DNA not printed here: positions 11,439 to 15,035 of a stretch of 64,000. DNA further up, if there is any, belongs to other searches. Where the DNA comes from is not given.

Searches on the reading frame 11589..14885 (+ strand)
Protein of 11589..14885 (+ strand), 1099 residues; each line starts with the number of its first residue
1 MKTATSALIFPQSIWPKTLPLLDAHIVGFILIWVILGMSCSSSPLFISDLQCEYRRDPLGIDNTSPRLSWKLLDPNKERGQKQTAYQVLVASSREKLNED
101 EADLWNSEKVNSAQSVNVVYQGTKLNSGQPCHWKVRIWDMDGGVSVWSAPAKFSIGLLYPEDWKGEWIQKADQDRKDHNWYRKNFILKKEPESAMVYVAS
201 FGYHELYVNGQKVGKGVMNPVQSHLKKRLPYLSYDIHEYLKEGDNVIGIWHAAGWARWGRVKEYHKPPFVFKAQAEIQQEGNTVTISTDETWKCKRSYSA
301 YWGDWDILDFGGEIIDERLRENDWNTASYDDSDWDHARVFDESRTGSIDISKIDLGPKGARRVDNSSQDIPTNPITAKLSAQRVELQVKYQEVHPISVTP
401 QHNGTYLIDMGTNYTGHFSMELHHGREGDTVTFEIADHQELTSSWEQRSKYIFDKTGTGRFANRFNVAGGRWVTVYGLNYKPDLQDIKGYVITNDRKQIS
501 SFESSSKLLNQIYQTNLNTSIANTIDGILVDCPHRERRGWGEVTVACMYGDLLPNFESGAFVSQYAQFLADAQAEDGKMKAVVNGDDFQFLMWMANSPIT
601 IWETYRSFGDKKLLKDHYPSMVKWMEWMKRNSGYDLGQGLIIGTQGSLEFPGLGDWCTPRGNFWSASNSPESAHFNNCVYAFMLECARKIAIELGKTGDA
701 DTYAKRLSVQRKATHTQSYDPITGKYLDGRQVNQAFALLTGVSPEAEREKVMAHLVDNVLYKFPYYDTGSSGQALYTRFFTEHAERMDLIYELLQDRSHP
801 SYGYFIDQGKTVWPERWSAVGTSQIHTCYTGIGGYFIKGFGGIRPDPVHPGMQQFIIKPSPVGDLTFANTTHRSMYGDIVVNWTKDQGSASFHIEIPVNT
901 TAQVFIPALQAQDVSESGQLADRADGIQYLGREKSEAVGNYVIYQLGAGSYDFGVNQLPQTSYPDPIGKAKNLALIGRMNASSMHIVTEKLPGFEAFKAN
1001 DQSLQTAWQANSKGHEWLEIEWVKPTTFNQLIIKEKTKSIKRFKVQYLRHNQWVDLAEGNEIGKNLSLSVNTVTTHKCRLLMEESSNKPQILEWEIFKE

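Call 3: search_protein_families(library=pfam, proteins=[window:11589-14885:+], max_evalue=0.1)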
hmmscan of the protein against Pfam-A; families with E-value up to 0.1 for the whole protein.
window:11589-14885:+ (1099 aa): 9 families
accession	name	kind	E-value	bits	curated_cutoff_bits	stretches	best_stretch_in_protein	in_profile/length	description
PF17389.8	Bac_rhamnosid6H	-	1.4e-55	189.4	24.5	1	497-837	1-336/339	Bacterial alpha-L-rhamnosidase 6 hairpin glycosidase domain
PF25788.1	Ig_Rha78A_N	-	4.9e-37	126.8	27.4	1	47-158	1-104/105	Rha78A-like, N-terminal immunoglobulin domain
PF08531.16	Bac_rhamnosid_N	-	2.7e-33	115.7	25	1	189-344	1-157/172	Alpha-L-rhamnosidase N-terminal domain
PF17390.7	Bac_rhamnosid_C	-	2e-18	66.4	22.1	1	842-919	1-76/78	Bacterial alpha-L-rhamnosidase C-terminal domain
PF05592.18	Bac_rhamnosid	-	9.2e-08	32.4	22.2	1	403-492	5-101/102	Bacterial alpha-L-rhamnosidase concanavalin-like domain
PF22633.2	F5_F8_type_C_2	-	2.6e-06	28.4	27.8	1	998-1079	1-90/91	NedA-like, galactose-binding domain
PF22422.2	MGH1-like_GH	-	0.00013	22.1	27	1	561-632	23-105/356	Mannosylglycerate hydrolase MGH1-like glycoside hydrolase domain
PF23974.1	DUF7300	-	0.042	14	27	0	285-308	33-56/65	Domain of unknown function (DUF7300)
PF21467.3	BetaGal_gal-bd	-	0.043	14.4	27.3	0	180-245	3-62/62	Beta-galactosidase, galactose-binding domain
